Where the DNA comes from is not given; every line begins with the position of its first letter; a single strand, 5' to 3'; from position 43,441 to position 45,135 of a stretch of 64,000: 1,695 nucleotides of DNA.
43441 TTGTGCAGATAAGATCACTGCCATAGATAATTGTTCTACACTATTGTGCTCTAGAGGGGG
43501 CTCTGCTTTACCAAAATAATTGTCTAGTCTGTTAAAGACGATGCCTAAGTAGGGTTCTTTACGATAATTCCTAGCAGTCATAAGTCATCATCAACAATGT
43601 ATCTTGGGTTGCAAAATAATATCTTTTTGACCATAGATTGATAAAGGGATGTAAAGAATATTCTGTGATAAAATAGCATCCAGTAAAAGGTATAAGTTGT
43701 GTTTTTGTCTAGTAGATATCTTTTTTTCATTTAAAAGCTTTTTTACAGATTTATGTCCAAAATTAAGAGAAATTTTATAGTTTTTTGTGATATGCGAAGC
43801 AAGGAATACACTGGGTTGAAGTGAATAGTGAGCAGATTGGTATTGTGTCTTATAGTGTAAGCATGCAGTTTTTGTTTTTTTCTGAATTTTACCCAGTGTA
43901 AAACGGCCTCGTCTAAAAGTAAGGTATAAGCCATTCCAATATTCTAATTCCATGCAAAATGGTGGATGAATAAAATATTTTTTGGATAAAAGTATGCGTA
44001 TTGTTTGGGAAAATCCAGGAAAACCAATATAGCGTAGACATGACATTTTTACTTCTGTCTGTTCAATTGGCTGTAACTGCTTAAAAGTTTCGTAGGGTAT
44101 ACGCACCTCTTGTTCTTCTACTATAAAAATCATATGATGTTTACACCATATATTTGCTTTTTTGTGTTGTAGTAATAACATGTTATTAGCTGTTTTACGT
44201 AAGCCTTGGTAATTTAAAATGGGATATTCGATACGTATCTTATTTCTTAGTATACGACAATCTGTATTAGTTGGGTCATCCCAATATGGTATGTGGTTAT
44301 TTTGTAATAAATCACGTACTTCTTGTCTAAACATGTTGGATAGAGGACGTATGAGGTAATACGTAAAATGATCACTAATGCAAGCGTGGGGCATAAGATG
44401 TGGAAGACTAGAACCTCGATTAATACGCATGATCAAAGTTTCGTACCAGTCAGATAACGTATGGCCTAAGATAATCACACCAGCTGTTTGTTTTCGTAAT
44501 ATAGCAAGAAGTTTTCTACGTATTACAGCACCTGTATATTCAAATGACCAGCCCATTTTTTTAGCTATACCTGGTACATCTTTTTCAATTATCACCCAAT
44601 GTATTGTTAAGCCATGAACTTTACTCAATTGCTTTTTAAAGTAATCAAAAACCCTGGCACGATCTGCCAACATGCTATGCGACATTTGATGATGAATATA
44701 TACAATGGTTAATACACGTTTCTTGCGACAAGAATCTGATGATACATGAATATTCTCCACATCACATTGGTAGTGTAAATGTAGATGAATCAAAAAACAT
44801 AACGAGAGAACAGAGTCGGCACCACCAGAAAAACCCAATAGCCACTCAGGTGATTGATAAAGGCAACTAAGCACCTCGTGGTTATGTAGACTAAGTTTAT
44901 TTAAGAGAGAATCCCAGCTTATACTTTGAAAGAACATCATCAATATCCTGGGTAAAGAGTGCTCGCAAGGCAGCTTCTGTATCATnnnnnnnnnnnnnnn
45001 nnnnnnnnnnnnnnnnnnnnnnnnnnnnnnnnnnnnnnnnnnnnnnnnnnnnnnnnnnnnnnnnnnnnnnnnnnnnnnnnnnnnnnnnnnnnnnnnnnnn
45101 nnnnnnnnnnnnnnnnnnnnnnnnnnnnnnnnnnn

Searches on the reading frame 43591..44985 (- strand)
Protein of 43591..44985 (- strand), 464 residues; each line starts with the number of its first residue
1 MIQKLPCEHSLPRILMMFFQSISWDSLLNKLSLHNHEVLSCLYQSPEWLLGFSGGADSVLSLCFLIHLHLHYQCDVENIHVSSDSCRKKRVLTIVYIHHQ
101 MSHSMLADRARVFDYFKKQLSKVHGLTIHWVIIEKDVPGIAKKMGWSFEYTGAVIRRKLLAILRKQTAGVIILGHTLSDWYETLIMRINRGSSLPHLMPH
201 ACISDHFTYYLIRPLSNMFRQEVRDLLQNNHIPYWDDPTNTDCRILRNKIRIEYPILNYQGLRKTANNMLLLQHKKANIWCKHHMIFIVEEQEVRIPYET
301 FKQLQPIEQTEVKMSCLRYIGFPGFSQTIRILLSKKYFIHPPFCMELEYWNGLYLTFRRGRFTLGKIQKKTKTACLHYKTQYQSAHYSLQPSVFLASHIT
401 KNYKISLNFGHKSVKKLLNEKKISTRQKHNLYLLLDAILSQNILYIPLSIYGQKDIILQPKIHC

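Call 9: search_protein_families(library=pfam, proteins=[window:43591-44985:-], max_evalue=0.01)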
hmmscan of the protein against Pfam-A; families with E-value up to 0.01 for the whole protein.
window:43591-44985:- (464 aa): 1 family
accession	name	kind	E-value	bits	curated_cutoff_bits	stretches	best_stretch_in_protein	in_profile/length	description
PF01171.26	ATP_bind_3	-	3.4e-24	86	27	1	48-251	2-180/182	PP-loop family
